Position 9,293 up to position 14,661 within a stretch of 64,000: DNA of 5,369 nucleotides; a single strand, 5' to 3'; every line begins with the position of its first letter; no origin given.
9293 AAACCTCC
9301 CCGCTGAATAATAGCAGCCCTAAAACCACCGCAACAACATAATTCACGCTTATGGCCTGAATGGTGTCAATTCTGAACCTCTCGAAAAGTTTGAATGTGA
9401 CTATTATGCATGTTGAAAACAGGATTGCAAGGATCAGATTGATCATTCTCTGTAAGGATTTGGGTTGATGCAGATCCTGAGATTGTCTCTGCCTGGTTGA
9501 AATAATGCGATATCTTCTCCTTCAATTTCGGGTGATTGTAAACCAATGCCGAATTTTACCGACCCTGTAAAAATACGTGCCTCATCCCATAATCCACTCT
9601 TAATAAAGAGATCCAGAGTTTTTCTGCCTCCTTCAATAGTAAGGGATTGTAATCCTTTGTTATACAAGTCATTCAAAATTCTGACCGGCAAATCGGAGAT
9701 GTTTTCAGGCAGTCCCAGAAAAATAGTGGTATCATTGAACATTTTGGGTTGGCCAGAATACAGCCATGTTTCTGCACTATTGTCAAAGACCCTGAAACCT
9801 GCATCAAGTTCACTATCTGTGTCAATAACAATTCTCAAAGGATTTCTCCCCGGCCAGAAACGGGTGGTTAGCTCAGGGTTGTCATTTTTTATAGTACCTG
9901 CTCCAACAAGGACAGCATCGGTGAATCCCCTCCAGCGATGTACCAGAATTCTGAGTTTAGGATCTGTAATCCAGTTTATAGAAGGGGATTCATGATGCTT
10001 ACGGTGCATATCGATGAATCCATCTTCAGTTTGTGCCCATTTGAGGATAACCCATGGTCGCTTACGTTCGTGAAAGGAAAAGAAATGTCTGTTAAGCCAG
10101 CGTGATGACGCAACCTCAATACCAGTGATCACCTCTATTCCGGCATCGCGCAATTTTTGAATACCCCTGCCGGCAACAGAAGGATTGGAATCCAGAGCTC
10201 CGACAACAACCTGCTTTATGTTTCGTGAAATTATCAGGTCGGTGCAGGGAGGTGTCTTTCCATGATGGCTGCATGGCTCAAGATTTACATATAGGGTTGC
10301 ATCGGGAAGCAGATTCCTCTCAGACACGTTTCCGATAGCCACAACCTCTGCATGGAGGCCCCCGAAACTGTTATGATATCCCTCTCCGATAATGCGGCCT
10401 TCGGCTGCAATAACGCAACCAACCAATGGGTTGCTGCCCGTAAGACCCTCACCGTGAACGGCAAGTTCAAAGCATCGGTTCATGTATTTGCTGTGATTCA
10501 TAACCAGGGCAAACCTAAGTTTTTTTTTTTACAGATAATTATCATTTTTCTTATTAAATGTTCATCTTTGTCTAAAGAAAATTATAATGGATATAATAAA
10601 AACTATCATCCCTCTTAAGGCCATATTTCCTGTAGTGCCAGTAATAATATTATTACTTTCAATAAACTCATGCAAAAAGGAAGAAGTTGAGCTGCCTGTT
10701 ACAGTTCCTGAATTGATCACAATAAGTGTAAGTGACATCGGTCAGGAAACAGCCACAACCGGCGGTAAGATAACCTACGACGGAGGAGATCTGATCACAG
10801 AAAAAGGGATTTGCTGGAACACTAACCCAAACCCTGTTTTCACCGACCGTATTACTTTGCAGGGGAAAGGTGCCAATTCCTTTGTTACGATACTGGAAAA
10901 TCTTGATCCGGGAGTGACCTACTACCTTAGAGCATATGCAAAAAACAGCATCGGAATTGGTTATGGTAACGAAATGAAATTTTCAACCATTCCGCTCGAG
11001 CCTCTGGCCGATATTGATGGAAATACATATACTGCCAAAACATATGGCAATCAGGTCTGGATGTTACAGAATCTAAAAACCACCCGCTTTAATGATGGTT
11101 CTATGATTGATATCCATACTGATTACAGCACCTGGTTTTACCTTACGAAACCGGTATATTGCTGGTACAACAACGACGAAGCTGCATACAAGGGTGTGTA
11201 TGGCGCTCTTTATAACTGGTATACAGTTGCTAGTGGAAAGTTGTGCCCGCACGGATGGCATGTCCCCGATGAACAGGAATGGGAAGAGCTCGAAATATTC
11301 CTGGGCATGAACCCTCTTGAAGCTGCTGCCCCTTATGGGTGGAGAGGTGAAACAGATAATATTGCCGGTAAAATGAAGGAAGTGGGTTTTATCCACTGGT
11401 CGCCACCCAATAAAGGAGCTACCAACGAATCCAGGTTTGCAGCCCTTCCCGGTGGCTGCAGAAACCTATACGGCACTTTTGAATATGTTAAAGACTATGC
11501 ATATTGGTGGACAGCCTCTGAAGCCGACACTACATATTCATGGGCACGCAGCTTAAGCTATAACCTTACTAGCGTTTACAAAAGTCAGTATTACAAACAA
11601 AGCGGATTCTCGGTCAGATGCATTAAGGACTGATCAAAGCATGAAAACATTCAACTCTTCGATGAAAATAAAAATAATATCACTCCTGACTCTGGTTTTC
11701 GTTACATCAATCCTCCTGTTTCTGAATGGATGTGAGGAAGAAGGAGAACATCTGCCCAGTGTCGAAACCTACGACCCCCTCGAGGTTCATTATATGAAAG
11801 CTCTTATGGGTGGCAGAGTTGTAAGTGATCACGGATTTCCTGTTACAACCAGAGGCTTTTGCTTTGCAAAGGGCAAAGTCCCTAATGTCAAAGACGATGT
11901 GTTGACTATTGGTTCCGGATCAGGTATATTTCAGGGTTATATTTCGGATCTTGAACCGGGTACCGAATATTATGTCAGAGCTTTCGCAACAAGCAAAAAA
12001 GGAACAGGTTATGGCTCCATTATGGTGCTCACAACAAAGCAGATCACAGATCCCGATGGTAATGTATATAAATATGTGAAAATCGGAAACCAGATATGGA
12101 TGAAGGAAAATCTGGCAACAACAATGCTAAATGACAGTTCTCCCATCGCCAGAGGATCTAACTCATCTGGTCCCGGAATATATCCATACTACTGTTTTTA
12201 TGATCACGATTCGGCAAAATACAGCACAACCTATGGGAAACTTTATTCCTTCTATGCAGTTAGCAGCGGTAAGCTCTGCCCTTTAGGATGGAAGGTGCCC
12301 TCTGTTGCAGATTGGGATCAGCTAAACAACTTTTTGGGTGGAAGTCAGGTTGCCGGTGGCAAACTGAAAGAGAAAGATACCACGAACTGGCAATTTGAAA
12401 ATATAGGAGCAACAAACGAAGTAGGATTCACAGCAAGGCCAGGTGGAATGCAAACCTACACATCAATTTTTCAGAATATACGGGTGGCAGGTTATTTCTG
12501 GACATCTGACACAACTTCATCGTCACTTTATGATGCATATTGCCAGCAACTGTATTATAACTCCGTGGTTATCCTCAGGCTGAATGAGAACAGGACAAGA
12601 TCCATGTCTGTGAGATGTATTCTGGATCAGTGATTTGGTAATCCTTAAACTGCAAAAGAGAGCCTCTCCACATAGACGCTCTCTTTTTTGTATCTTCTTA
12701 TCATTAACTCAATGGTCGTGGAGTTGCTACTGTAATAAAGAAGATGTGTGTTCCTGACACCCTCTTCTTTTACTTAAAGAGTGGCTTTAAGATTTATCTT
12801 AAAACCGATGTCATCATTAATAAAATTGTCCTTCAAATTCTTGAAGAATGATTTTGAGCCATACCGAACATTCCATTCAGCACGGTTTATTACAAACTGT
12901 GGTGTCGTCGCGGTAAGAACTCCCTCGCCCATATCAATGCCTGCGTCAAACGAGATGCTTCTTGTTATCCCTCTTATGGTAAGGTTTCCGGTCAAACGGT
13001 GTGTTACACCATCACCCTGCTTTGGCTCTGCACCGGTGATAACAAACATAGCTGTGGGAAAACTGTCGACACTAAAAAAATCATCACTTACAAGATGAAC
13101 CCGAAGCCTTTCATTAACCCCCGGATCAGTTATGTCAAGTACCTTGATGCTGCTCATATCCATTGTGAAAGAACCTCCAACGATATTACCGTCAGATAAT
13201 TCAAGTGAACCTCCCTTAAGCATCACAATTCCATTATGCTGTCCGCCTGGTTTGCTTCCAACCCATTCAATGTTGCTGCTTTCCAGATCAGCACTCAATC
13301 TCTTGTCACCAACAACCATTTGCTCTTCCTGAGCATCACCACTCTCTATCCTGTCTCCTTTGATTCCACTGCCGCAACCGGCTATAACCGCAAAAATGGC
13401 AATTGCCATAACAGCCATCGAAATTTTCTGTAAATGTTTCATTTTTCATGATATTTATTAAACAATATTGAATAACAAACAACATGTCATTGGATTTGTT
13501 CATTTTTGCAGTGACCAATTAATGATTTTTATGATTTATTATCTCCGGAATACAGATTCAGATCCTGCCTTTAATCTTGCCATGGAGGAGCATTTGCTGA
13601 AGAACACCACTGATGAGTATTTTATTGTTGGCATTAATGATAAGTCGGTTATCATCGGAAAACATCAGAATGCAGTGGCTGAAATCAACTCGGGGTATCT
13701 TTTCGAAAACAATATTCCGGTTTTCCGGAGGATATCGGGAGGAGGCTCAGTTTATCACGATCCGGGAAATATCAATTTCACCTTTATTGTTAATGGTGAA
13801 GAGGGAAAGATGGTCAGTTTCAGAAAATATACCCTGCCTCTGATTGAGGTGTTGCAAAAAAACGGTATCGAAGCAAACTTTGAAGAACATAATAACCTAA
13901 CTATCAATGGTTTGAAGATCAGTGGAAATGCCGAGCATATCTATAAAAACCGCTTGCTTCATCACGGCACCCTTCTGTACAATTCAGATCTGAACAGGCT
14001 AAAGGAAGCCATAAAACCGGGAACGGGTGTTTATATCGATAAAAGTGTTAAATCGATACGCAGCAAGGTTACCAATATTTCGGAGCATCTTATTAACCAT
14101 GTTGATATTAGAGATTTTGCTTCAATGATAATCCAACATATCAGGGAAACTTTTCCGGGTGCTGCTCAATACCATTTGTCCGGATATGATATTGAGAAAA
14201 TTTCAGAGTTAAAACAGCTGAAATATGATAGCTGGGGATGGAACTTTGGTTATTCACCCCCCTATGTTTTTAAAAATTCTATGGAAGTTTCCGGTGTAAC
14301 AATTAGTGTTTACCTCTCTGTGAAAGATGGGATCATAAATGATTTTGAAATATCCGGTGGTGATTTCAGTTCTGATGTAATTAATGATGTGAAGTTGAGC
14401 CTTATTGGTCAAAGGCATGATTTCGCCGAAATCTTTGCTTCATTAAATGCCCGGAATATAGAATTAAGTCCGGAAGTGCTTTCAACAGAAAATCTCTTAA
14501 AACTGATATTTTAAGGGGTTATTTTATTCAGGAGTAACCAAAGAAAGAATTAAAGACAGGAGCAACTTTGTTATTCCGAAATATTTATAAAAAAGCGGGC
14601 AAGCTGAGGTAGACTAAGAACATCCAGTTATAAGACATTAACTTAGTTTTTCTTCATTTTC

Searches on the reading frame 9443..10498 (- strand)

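Call 12: search_protein_families(library=pfam, proteins=[window:9443-10498:-], max_evalue=0.001)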
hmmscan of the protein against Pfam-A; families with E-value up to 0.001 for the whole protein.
window:9443-10498:- (351 aa): 4 families
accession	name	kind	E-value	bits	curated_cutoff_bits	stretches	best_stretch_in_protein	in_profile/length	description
PF01872.23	RibD_C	-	2e-26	93.5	24.1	1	148-318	1-167/197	RibD C-terminal domain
PF00383.29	dCMP_cyt_deam_1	-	6.8e-18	64.9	25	1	2-100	4-101/102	Cytidine and deoxycytidylate deaminase zinc-binding region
PF14437.12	MafB19-deam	-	1.8e-08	34.8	27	1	2-116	3-116/142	MafB19-like deaminase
PF18785.7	Inv-AAD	-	8.5e-06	26.1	26.5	1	31-125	7-116/129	Invertebrate-AID/APOBEC-deaminase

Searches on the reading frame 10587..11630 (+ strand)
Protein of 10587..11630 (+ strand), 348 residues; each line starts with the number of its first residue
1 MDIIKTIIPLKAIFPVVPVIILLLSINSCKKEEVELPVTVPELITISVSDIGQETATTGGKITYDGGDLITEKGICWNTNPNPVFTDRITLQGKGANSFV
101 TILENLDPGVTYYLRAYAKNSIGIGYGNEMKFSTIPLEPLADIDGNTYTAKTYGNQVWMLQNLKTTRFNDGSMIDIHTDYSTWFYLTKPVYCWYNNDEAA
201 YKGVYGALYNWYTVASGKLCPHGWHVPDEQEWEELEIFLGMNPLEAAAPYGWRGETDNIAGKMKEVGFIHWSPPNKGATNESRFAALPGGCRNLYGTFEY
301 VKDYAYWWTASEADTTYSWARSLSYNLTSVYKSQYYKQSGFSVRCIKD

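Call 12: search_protein_families(library=pfam, proteins=[window:10587-11630:+], max_evalue=0.001)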
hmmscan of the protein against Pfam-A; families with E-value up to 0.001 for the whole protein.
window:10587-11630:+ (348 aa): 1 family
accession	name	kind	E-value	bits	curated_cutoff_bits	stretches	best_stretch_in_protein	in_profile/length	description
PF09603.15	Fib_succ_major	-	4.8e-42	144.8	33.9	1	153-347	3-187/187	Fibrobacter succinogenes major domain (Fib_succ_major)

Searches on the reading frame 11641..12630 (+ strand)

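Call 12: search_protein_families(library=pfam, proteins=[window:11641-12630:+], max_evalue=0.001)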
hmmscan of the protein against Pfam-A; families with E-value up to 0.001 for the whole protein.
window:11641-12630:+ (330 aa): 1 family
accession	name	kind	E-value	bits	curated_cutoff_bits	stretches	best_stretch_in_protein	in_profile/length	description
PF09603.15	Fib_succ_major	-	2e-38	133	33.9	1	146-327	1-186/187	Fibrobacter succinogenes major domain (Fib_succ_major)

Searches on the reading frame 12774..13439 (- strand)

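Call 12: search_protein_families(library=pfam, proteins=[window:12774-13439:-], max_evalue=0.001)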
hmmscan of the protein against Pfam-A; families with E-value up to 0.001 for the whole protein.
window:12774-13439:- (221 aa): 1 family
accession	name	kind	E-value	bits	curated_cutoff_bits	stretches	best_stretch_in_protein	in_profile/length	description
PF04264.18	YceI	-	1.9e-21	77.4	23.7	1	67-219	21-150/150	YceI-like domain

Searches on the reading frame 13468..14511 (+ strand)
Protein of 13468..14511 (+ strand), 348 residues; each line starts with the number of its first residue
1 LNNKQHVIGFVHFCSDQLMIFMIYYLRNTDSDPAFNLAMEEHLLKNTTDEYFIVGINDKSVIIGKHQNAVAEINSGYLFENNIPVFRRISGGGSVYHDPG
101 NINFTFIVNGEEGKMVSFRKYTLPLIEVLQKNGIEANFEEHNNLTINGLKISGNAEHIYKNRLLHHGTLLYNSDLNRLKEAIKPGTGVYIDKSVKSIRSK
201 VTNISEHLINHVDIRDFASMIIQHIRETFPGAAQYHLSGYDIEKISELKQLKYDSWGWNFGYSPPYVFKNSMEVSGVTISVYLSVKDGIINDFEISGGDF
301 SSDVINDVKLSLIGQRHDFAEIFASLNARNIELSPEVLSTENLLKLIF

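Call 12: search_protein_families(library=pfam, proteins=[window:13468-14511:+], max_evalue=0.001)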
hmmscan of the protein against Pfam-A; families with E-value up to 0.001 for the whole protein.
window:13468-14511:+ (348 aa): 3 families
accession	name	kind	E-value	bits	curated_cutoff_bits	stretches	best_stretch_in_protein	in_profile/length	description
PF21948.1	LplA-B_cat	-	3.5e-58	197.3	27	1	32-225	1-199/200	Lipoyl protein ligase A/B catalytic domain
PF10437.14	Lip_prot_lig_C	-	9.4e-10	38.7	24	1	263-347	1-85/85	Bacterial lipoate protein ligase C-terminus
PF03099.24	BPL_LplA_LipB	-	0.00013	22.3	21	1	72-171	15-130/133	Biotin/lipoate A/B protein ligase family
